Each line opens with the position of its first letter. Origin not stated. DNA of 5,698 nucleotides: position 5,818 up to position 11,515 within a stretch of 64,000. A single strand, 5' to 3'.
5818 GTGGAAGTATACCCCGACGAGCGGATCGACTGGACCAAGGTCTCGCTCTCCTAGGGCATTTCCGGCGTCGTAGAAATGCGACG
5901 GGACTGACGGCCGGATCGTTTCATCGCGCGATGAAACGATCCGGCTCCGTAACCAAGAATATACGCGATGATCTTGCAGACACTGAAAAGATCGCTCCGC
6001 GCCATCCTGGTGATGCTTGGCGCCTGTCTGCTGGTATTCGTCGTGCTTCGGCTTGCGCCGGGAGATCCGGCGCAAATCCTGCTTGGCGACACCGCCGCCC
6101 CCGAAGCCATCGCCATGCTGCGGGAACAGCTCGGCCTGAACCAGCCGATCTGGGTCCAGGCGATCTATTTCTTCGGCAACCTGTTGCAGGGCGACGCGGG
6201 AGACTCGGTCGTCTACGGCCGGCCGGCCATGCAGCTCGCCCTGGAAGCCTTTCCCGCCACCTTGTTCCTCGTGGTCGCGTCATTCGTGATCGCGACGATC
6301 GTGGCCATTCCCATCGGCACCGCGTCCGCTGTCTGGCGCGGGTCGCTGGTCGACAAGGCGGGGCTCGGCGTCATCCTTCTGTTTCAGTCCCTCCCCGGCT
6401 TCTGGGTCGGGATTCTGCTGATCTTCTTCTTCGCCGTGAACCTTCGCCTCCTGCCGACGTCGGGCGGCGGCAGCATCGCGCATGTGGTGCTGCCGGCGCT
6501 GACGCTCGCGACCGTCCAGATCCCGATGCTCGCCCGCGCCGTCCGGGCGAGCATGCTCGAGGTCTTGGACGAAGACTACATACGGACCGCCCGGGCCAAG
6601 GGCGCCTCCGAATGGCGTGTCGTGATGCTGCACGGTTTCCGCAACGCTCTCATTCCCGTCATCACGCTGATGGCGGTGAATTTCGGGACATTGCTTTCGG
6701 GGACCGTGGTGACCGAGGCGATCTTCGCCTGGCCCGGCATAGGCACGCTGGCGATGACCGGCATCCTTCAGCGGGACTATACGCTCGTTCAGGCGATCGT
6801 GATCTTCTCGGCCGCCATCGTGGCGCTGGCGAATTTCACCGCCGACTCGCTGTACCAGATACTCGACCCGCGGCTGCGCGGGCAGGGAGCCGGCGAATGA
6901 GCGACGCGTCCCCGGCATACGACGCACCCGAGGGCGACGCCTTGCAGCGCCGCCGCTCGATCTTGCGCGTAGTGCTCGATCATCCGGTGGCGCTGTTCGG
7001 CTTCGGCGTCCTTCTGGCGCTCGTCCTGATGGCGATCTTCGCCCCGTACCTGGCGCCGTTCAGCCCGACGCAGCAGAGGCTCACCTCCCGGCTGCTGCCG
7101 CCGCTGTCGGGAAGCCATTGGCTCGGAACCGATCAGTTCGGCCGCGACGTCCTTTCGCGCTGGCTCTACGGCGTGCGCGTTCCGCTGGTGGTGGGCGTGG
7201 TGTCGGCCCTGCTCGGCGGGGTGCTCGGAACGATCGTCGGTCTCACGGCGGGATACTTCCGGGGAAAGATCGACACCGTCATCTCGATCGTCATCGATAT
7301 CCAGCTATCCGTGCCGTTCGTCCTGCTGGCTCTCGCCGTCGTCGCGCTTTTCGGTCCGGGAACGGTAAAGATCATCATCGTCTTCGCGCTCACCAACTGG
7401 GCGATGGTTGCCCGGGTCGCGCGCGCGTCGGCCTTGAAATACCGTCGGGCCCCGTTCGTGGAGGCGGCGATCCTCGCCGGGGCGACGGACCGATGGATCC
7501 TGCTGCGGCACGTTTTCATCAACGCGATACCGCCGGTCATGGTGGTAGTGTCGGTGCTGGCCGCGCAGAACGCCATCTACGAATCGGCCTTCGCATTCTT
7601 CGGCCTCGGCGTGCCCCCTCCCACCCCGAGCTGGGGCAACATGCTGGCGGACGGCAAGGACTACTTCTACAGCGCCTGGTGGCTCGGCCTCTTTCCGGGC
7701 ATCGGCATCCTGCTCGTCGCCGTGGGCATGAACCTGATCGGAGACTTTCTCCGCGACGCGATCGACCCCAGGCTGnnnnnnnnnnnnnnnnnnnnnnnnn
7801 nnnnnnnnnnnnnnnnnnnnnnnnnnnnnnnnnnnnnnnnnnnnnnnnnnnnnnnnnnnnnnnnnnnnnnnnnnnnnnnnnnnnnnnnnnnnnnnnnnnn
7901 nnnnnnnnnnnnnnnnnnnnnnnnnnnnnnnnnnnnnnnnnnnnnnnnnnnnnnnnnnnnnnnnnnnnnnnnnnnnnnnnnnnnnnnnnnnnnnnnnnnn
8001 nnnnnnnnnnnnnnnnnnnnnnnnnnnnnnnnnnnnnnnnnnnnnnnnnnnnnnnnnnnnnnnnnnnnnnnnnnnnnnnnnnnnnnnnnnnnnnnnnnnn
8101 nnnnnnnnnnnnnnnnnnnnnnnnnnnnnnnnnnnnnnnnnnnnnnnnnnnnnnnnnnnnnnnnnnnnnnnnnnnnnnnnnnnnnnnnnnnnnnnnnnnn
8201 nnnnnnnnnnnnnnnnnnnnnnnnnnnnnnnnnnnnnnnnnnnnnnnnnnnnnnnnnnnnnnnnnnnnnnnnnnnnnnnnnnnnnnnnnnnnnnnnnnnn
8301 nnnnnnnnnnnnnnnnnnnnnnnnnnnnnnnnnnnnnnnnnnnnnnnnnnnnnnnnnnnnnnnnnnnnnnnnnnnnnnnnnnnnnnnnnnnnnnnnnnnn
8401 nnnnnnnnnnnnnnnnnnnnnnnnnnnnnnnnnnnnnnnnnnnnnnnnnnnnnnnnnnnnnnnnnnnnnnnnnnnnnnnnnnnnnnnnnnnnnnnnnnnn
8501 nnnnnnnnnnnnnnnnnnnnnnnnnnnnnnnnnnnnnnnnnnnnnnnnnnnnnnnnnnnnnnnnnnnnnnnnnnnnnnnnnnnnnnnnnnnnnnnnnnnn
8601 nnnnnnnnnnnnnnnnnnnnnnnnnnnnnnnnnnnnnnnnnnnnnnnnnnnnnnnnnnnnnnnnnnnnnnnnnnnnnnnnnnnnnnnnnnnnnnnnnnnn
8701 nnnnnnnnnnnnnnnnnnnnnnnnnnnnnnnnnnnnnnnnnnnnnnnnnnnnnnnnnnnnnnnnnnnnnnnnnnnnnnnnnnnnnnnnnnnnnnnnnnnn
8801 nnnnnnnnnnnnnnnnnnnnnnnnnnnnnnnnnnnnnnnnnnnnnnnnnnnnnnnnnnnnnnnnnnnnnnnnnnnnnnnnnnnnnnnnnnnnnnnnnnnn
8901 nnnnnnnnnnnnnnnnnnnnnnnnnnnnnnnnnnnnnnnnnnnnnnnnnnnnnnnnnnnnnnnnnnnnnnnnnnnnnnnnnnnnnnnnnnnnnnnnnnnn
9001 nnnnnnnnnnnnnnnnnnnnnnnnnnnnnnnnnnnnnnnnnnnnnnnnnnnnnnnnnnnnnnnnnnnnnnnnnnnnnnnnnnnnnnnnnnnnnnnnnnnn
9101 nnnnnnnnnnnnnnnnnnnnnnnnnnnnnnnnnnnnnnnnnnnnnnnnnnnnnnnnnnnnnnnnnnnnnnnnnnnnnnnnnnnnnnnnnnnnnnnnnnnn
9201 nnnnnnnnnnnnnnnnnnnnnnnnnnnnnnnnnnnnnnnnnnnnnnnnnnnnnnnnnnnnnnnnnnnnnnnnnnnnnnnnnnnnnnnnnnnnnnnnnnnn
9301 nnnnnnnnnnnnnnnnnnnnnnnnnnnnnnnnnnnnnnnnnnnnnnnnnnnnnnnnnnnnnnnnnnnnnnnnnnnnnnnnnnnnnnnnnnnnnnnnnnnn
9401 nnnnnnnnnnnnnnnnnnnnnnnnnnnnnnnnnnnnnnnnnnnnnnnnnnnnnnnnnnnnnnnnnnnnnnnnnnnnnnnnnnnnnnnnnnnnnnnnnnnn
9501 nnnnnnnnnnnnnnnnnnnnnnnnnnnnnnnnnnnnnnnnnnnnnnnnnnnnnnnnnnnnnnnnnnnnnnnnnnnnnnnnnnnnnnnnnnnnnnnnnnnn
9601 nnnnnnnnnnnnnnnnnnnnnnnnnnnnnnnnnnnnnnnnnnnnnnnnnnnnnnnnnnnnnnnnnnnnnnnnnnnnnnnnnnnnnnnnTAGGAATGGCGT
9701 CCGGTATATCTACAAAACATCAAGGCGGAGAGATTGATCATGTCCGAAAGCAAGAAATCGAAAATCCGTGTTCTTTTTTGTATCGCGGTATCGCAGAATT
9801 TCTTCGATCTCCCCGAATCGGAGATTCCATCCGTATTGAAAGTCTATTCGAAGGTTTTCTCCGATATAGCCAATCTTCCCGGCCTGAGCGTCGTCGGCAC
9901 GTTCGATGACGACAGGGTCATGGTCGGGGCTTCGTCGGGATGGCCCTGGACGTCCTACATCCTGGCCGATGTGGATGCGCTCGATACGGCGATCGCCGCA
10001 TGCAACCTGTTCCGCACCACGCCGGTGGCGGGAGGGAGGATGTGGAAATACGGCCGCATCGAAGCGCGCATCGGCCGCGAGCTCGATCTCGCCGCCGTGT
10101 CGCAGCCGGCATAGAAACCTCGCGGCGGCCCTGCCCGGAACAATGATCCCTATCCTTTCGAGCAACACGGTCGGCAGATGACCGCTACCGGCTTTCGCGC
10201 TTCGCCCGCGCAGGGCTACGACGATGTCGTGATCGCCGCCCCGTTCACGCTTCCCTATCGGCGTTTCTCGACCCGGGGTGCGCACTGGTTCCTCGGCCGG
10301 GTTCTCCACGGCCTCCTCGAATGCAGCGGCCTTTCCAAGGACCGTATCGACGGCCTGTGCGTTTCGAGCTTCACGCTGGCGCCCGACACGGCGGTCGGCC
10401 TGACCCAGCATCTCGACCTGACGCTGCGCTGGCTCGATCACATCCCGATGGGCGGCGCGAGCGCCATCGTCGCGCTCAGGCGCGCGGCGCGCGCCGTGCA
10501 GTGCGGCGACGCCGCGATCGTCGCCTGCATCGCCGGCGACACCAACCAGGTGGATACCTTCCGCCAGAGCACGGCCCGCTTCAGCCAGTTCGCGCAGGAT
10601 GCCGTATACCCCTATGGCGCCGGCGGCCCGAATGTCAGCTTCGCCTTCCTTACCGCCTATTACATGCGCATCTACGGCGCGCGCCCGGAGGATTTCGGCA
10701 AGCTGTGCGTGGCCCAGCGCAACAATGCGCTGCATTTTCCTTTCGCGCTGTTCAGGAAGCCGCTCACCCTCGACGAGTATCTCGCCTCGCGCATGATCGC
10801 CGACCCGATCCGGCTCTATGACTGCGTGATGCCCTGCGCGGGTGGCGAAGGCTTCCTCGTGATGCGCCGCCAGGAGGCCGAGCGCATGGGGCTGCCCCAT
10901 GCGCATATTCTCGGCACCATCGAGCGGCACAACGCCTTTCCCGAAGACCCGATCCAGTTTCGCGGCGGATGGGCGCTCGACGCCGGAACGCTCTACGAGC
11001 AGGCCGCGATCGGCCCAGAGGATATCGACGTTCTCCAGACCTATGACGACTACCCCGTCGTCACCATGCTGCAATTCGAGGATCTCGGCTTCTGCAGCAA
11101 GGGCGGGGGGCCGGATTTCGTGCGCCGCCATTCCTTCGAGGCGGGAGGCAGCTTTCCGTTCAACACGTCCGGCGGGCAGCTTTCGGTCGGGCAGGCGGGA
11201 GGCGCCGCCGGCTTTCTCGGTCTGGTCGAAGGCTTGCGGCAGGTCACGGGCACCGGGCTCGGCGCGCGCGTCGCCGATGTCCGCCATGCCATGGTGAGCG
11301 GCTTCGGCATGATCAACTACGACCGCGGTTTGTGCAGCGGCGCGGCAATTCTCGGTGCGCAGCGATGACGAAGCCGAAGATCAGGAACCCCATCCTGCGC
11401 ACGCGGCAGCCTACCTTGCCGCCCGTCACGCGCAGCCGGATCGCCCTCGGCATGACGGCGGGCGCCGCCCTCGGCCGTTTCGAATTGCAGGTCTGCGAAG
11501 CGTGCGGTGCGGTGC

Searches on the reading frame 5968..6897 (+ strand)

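Call 12: search_protein_families(library=pfam, proteins=[window:5968-6897:+])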
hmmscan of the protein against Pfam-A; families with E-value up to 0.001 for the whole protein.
window:5968-6897:+ (310 aa): 2 families
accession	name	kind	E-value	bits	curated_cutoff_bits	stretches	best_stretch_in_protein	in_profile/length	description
PF00528.27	BPD_transp_1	-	4.6e-44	150.8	26.4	1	113-304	1-183/184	Binding-protein-dependent transport system inner membrane component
PF19300.4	BPD_transp_1_N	-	1e-10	42.3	23.8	1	5-77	5-77/114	Binding-prot-dependent transport system membrane comp, N-term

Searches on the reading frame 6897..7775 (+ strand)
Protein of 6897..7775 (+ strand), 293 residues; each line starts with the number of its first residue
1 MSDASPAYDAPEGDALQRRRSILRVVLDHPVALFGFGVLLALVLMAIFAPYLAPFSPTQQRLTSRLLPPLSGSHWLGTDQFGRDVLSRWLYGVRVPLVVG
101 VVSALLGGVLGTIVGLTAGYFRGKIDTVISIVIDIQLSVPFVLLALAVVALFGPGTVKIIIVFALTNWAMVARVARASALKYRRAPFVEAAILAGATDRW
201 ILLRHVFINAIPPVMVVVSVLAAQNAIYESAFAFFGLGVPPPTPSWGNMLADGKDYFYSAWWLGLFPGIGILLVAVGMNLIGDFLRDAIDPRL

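Call 12: search_protein_families(library=pfam, proteins=[window:6897-7775:+])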
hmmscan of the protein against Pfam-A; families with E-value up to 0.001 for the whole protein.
window:6897-7775:+ (293 aa): 2 families
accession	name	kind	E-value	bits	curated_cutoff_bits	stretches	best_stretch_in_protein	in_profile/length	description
PF00528.27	BPD_transp_1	-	9.6e-24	84.6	26.4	1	111-293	1-182/184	Binding-protein-dependent transport system inner membrane component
PF12911.12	OppC_N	-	1.2e-12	47.9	23.9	1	21-69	5-53/53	N-terminal TM domain of oligopeptide transport permease C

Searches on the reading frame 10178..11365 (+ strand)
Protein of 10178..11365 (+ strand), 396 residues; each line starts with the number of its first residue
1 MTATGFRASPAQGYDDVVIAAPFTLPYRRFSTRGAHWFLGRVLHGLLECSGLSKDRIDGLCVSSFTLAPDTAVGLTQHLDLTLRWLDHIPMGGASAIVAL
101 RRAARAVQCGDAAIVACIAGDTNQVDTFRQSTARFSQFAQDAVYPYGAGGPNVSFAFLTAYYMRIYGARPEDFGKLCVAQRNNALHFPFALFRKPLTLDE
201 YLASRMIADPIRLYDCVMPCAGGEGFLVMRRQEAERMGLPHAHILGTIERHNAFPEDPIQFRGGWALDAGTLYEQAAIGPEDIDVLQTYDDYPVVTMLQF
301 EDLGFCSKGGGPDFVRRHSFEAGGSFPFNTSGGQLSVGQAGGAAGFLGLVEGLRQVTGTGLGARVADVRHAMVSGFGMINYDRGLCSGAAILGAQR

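Call 12: search_protein_families(library=pfam, proteins=[window:10178-11365:+])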
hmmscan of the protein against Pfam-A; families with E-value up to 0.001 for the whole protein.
window:10178-11365:+ (396 aa): 1 family
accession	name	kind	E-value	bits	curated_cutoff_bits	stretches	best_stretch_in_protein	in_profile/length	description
PF22691.2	Thiolase_C_1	-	6.4e-29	101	28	1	272-379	27-133/144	Thiolase C-terminal domain-like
